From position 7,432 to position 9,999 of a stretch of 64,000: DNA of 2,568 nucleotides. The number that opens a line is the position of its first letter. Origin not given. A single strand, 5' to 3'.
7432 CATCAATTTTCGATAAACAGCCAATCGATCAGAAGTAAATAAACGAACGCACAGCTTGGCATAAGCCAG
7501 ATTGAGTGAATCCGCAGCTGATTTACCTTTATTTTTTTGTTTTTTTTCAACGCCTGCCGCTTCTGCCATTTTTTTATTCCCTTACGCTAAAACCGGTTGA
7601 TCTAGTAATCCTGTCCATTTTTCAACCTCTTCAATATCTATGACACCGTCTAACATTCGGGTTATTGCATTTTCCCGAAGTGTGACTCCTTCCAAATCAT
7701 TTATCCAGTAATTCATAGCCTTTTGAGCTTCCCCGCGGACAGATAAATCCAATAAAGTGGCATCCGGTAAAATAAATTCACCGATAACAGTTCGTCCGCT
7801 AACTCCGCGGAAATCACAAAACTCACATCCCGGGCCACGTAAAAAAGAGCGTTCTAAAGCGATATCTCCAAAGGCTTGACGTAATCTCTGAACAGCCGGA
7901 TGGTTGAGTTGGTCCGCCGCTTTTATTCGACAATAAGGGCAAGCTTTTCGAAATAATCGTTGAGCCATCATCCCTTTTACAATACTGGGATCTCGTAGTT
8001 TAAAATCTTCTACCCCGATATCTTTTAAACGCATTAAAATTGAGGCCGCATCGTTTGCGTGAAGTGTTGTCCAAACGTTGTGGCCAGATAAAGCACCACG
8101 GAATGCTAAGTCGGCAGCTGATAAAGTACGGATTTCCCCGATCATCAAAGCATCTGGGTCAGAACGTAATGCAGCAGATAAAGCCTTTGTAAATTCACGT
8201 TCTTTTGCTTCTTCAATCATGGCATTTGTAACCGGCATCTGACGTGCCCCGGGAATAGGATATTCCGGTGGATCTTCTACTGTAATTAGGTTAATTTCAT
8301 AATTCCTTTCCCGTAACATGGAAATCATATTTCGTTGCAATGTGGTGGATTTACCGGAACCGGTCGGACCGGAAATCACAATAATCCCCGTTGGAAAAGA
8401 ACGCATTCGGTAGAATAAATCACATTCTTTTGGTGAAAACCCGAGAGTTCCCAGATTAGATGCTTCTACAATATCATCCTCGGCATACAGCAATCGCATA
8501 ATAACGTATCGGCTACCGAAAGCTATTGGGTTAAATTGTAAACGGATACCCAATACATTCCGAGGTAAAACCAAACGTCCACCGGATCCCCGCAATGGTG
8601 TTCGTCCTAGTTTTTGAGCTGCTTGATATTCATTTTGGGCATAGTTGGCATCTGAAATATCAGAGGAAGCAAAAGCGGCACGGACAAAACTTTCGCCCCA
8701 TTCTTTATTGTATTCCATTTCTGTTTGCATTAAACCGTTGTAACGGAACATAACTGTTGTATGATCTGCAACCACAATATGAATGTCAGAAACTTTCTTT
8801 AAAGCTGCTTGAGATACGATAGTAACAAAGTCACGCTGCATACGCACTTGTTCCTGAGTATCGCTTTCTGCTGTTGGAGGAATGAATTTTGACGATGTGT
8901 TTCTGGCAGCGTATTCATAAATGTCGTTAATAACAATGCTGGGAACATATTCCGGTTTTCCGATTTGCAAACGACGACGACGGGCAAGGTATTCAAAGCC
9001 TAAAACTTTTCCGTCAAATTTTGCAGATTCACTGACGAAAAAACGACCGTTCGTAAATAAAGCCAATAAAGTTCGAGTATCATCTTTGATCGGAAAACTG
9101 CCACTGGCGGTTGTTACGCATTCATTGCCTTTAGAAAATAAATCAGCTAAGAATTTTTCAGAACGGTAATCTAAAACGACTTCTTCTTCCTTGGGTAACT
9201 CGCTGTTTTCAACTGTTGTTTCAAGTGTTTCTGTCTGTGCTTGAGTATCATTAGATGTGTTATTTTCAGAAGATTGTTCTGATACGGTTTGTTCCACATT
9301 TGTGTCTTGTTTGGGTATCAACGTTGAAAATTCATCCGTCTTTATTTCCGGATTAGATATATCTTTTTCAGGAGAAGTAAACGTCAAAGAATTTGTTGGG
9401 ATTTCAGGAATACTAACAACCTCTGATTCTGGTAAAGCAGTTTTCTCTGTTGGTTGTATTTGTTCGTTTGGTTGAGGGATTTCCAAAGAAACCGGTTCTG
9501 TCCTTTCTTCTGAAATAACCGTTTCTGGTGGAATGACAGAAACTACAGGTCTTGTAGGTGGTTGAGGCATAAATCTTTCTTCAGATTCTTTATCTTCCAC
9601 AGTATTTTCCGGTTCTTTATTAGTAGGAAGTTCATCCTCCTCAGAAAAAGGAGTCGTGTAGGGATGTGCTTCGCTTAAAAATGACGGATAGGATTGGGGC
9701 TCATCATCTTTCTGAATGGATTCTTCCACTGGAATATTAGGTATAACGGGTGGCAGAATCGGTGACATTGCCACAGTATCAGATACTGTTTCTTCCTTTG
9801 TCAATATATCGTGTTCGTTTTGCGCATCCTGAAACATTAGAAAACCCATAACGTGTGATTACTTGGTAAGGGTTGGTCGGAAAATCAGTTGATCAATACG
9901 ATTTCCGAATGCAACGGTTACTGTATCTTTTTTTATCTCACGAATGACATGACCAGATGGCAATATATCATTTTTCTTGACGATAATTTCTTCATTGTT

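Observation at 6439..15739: Seven-gene type IVb pilus / T2SS-like operon with R64 thin-pilus-like gene order but no pilin or peptidase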

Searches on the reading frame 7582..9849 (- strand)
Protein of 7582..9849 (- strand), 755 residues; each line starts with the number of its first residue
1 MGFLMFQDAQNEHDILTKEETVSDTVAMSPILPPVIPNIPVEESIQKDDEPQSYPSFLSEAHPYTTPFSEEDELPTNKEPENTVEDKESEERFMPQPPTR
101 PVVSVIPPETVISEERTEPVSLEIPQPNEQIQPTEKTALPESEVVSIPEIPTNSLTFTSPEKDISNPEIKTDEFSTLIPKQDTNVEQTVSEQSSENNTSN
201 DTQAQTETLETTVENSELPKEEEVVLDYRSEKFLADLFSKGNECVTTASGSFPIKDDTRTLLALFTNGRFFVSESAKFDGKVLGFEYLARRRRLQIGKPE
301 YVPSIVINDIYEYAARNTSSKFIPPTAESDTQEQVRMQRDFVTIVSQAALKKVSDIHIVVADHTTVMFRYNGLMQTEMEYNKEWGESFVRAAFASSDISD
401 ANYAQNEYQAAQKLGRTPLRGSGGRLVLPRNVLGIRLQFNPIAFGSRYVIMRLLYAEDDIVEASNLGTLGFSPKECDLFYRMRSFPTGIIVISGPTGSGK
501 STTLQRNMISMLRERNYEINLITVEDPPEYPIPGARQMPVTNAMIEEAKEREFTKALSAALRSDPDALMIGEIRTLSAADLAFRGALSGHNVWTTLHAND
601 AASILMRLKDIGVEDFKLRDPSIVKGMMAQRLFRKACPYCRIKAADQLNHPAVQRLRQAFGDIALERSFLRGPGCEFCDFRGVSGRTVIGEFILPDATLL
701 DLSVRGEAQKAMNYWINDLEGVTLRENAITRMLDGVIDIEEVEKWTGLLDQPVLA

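Call 3: search_protein_families(library=pfam, proteins=[window:7582-9849:-], max_evalue=0.1)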
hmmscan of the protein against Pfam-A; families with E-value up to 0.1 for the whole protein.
window:7582-9849:- (755 aa): 13 families
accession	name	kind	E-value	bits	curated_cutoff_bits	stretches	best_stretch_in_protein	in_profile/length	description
PF00437.27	T2SSE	-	5.6e-65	219.8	24.9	1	337-743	8-369/370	Type II/IV secretion system protein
PF25199.1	nSTAND_NTPase5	-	0.0017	18.6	34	1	488-524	42-78/145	Novel STAND NTPase 5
PF13476.12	AAA_23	-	0.0044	18.1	27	1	485-504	17-36/201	AAA domain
PF13191.12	AAA_16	-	0.005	17.8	32.6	1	477-512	14-49/167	AAA ATPase domain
PF13401.12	AAA_22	-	0.0053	17.5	27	1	487-527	5-42/130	AAA domain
PF13173.12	AAA_14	-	0.013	15.9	27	1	488-533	3-46/129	AAA domain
PF20720.3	nSTAND3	-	0.023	14.8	27.2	1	488-526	18-53/155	Novel STAND NTPase 3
PF13555.12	AAA_29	-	0.027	14.7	27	1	486-504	21-39/61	P-loop containing region of AAA domain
PF06745.19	ATPase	-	0.037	13.8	26.6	1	489-546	21-78/231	KaiC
PF23813.1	AdfA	-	0.044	13.6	27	1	308-411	9-109/211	Anti-DarT factor A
PF03266.21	NTPase_1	-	0.049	13.9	23.9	0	490-520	2-31/168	NTPase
PF13238.12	AAA_18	-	0.07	14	29.4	0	490-506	1-17/128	AAA domain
PF02456.21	Adeno_IVa2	-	0.073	12.3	21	0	489-511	89-110/370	Adenovirus IVa2 protein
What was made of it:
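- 7582..9849 (-): g6: extension ATPase of the BfpD / PilQ type. It has a variable, acidic, Pro/Glu/Ser/Thr-rich N-terminal extension of about 230 aa and a CPYC...CEFC motif. PF00437 219.8 bits (call 3).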

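Call 4: search_protein_families(library=ncbifam, proteins=[window:7582-9849:-], max_evalue=0.1)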
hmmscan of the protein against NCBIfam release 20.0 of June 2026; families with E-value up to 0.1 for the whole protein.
window:7582-9849:- (755 aa): 21 families
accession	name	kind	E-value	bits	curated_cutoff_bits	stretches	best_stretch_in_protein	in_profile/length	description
TIGR02533.1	type_II_gspE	equivalog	1.3e-67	228.6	630.25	1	338-745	110-485/486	type II secretion system ATPase GspE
TIGR02538.1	type_IV_pilB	equivalog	1.1e-56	192.7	675.65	1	330-746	174-562/564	type IV-A pilus assembly ATPase PilB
NF053534.1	T4PilAsmATPsTfpB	equivalog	1.4e-53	182.2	850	1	433-743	286-579/584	type IV pilus assembly ATPase TfpB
NF007755.0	PRK10436.1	equivalog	2.1e-51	175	617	1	330-748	77-461/465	type II secretion system protein GspE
NF041000.1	ATPase_ComGA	equivalog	4.7e-39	134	300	1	344-633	3-265/267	competence type IV pilus ATPase ComGA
TIGR01420.1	pilT_fam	subfamily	2e-30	106.2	319.1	1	479-646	114-281/343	PilT/PilU family type 4a pilus ATPase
NF058587.1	archaellum_moto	equivalog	5.6e-16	58.4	550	1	490-609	278-394/527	archaellum flagellar ATPase motor FlaI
TIGR02525.1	plasmid_TraJ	equivalog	1e-15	57.6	368.3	1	475-608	138-269/372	plasmid transfer ATPase TraJ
TIGR02524.1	dot_icm_DotB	equivalog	1.5e-12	47.4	463.3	1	487-608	134-256/358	Dot/Icm type IV secretion system ATPase DotB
TIGR02788.1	VirB11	equivalog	5.6e-12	45.3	249.95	1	490-611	147-265/308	P-type DNA transfer ATPase VirB11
TIGR03819.1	heli_sec_ATPase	hypoth_equivalog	2.3e-11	43.5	373.15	1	489-612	180-301/340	TadA family conjugal transfer-associated ATPase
TIGR02782.1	TrbB_P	equivalog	8e-11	41.8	304.55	1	490-611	139-255/303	P-type conjugative transfer ATPase TrbB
NF010469.0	PRK13894.1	subfamily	4e-09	36.3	508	1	489-611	152-267/320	conjugal transfer ATPase TrbB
NF010407.0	PRK13833.1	subfamily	7.5e-09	35.4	499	1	490-614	147-265/323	conjugal transfer protein TrbB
NF053672.1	bindosome_BasE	exception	6e-08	31.9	1000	1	491-610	274-390/512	bindosome assembly system ATPase subunit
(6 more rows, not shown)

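Call 8: find_related_loci(query=window:7582-9849:-, collection=genome_contigs, flank=10000)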
Query window:7582-9849:- (755 aa) in genome_contigs; peptide patterns used: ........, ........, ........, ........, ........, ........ (x = any residue, [..] = any of these).
154 stretches matched a pattern; 69 encode a relative of the query (tblastn E <= 1e-3); 68 distinct loci.
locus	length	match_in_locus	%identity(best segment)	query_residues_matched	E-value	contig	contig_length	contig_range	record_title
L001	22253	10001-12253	65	27-755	0e+0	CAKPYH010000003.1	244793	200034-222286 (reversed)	MAG: uncultured Alphaproteobacteria bacterium isolate REFINED_METABAT215_TOP10_CONTIGS_1500_ASSEMBLY_K77_MERGED__Nepal_M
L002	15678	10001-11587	83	227-755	0e+0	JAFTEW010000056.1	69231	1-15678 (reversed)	MAG: Alphaproteobacteria bacterium isolate RGIG3755 Roe_deer_Abomasum-1__c282012, whole genome shotgun sequence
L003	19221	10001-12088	65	46-755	0e+0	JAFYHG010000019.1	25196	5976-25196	MAG: Alphaproteobacteria bacterium isolate RGIG7089 Sheep_Rumen.Co__c2430229, whole genome shotgun sequence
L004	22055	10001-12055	64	62-755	0e+0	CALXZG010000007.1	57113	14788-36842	MAG: uncultured Alphaproteobacteria bacterium isolate BRZ_KG__bin33 genome assembly, contig: BRZ_KG__NODE_690_length_571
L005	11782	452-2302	69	135-754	0e+0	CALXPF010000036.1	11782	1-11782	MAG: uncultured Alphaproteobacteria bacterium isolate BRZ_FB__bin41 genome assembly, contig: BRZ_FB__NODE_7192_length_11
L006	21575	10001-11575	77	227-754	0e+0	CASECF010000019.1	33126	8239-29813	uncultured Alphaproteobacteria bacterium isolate CO.O65.metabat-bins.242 genome assembly, contig: CO.O65.metabat-bins.24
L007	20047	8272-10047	68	168-755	0e+0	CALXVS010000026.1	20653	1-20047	MAG: uncultured Alphaproteobacteria bacterium isolate BRZ_DV__bin2 genome assembly, contig: BRZ_DV__NODE_2507_length_206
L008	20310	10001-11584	73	227-755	0e+0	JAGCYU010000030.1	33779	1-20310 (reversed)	MAG: Alphaproteobacteria bacterium isolate RGIG10246 Yak_Rumen-5__c2161134, whole genome shotgun sequence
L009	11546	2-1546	75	237-753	0e+0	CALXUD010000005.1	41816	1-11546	MAG: uncultured Alphaproteobacteria bacterium isolate BRZ_CV__bin99 genome assembly, contig: BRZ_CV__NODE_1321_length_41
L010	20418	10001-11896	65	124-751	0e+0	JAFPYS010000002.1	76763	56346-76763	MAG: Alphaproteobacteria bacterium isolate RGIG1596 Goat_Abomasum.Co__c265751, whole genome shotgun sequence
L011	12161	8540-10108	74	227-751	0e+0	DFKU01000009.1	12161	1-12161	MAG TPA_asm: Alphaproteobacteria bacterium UBA3637 UBA3637_contig_176073, whole genome shotgun sequence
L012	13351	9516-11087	74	227-751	0e+0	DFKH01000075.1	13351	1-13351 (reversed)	MAG TPA_asm: Alphaproteobacteria bacterium UBA3650 UBA3650_contig_79021, whole genome shotgun sequence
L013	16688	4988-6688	70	180-751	0e+0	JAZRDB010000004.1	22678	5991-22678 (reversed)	MAG: Alphaproteobacteria bacterium isolate T1900045509_YK20190203.MAGScoT_cleanbin_000008 SGB_7547_k141_2110222, whole g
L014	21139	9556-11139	75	227-755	0e+0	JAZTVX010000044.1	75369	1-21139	MAG: Alphaproteobacteria bacterium isolate T1900045336_YK20190025.MAGScoT_cleanbin_000012 SGB_6600_k141_640442, whole ge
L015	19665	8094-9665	75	227-751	0e+0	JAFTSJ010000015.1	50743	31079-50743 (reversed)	MAG: Alphaproteobacteria bacterium isolate RGIG4106 Roe_deer_Cecum.Co__c634611, whole genome shotgun sequence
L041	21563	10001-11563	61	226-751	0e+0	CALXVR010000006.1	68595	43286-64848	MAG: uncultured Alphaproteobacteria bacterium isolate BRZ_SB__bin123 genome assembly, contig: BRZ_SB__NODE_492_length_68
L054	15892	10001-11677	69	190-751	0e+0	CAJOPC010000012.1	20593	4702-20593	uncultured Alphaproteobacteria bacterium isolate Rumen_Coassembly_mag_2400 genome assembly, contig: k87_5760128, whole g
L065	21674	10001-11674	75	187-755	0e+0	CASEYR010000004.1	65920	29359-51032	uncultured Alphaproteobacteria bacterium isolate B5_L1_362362_idba_bin.105 genome assembly, contig: B5_L1_362362_idba_bi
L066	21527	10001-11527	63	238-751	0e+0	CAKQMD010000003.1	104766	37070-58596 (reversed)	MAG: uncultured Alphaproteobacteria bacterium isolate REFINED_METABAT215_TOP10_CONTIGS_1500_ASSEMBLY_K77_MERGED__Nepal_M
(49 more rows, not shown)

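Call 56: search_protein_families(library=pfam, proteins=[L041:2180-2518:-, L065:2437-2820:-, L041:1715-2131:-, L041:12731-13291:+, L041:15441-16403:+, L041:2875-4680:+, L041:13361-13930:+, L054:2648-3274:+, L066:16274-17728:-], max_evalue=0.05)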
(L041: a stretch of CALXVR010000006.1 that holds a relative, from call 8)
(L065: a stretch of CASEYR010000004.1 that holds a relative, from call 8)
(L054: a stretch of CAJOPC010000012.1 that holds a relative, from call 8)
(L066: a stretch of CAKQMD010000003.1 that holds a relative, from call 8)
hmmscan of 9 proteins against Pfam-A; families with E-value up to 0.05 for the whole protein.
L041:2180-2518:- (112 aa): 3 families
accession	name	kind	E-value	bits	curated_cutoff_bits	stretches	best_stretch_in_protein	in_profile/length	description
PF04956.18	TrbC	-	1.2e-12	48.3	27.9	1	3-96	5-97/98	TrbC/VIRB2 pilin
PF13572.11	DUF4134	-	0.011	16.3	26.5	1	15-62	5-53/93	Domain of unknown function (DUF4134)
PF01545.26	Cation_efflux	-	0.013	15.7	26.6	1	40-101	65-129/198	Cation efflux family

L065:2437-2820:- (127 aa): 4 families
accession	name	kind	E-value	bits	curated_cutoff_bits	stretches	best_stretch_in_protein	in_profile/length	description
PF04956.18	TrbC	-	2.5e-09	37.7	27.9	1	6-106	11-97/98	TrbC/VIRB2 pilin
PF03743.19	TrbI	-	0.00082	19.7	35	1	39-120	60-136/188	Bacterial conjugation TrbI-like protein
PF24287.1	DUF7475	-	0.023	15.3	31.3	1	50-104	35-88/115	Family of unknown function (DUF7475)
PF06781.17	CrgA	-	0.049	14.2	24.8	0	81-116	29-66/89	Cell division protein CrgA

L041:1715-2131:- (138 aa): 2 families
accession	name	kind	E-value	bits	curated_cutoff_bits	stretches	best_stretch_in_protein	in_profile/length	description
PF04956.18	TrbC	-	3.6e-06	27.5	27.9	1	31-118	12-97/98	TrbC/VIRB2 pilin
PF19764.4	DUF6251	-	0.016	15.4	26.5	1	78-121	59-102/126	Family of unknown function (DUF6251)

L041:12731-13291:+ (186 aa): 2 families
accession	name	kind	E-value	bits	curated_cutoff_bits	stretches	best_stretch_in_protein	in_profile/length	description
PF08805.16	PilS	-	5.6e-08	33.3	22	1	39-183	3-135/138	PilS N terminal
PF05307.16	Bundlin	-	5e-06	27.3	22.3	1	50-177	19-135/151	Bundlin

L041:15441-16403:+ (320 aa): 4 families
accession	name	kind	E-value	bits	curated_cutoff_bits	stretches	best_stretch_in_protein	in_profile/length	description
PF00437.27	T2SSE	-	9.6e-29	100.6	24.9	1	91-238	121-260/370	Type II/IV secretion system protein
PF13401.12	AAA_22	-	0.0034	18.1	27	1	112-171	6-64/130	AAA domain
PF00931.28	NB-ARC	-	0.0095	15.6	23.5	1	108-253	15-167/248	NB-ARC domain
PF13191.12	AAA_16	-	0.018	16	32.6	1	108-218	20-136/167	AAA ATPase domain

L041:2875-4680:+ (601 aa): 0 families

L041:13361-13930:+ (189 aa): 3 families
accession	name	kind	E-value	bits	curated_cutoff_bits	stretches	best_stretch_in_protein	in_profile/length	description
PF08805.16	PilS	-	1.3e-18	67.8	22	1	44-177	4-127/138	PilS N terminal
PF05307.16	Bundlin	-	3e-14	54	22.3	1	40-180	5-138/151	Bundlin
PF07963.17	N_methyl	-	0.01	15.8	21.2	1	9-30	4-25/27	Prokaryotic N-terminal methylation motif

L054:2648-3274:+ (208 aa): 1 family
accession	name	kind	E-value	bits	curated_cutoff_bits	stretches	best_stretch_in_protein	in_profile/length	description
PF07963.17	N_methyl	-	0.027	14.5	21.2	1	41-64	2-25/27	Prokaryotic N-terminal methylation motif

L066:16274-17728:- (484 aa): 1 family
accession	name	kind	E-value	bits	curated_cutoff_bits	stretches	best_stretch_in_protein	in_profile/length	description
PF00884.28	Sulfatase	-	2.6e-26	93.1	25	1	222-448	2-247/301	Sulfatase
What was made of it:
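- Call 56: the one tested (locus L041) matches Pfam PilS at 67.8 bits and Bundlin at 54 bits.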

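Call 70: search_solved_structures(query=window:7582-9849:-, max_evalue=1e-20)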
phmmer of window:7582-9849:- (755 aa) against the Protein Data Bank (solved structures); distinct sequences matched with E-value up to 1e-20: 18.
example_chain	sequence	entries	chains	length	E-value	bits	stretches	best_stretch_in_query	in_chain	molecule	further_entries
8dze_A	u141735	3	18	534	3.7e-88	299.6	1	241-747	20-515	BfpD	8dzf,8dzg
4pht_A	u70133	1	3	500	1.1e-48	169.2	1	344-745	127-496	General secretory pathway protein E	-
1p9r_A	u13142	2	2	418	3.1e-47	164.4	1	344-744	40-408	General secretion pathway protein E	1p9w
4kss_A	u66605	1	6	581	6.4e-47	163.3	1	345-745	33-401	Type II secretion system protein E, hemolysin-coregulated protein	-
4ksr_A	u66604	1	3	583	6.4e-47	163.3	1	345-745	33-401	Type II secretion system protein E, Hemolysin-coregulated protein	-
5oiu_A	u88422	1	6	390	4.1e-46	160.7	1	433-742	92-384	Type IV pilus assembly protein PilF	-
5it5_F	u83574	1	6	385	4.5e-46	160.6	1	434-742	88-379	ATP binding motif-containing protein PilF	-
6ejf_A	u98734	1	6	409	5e-46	160.4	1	434-742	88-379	Type IV pilus assembly protein PilF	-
6f8l_G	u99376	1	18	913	1e-45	159.3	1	433-742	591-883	Type IV pilus assembly protein PilF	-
3jc8_Ba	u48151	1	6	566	8.9e-39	136.4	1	344-743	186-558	Type IV-A pilus assembly ATPase PilB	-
5zfr_A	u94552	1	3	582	3.2e-37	131.3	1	343-746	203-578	Type IV pilus biogenesis ATPase PilB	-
6olj_C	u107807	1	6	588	1.7e-34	122.3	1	344-746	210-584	Type IV pilus biogenesis ATPase PilB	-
5tsg_B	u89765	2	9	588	4.4e-34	120.9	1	344-746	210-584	Type IV pilus biogenesis ATPase PilB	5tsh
2eyu_A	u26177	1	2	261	3.8e-23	84.8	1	469-635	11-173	twitching motility protein PilT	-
2gsz_A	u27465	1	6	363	4.8e-23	84.4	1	468-635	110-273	twitching motility protein PilT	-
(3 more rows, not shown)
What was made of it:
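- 7582..9849 (-): BfpD, 8dze, 299.6 bits over residues 241-747 (call 70).
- On Type IVb pilus machinery (BFP / R64 thin-pilus kind): BfpD 299.6 bits against 169 for GspE (call 70).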
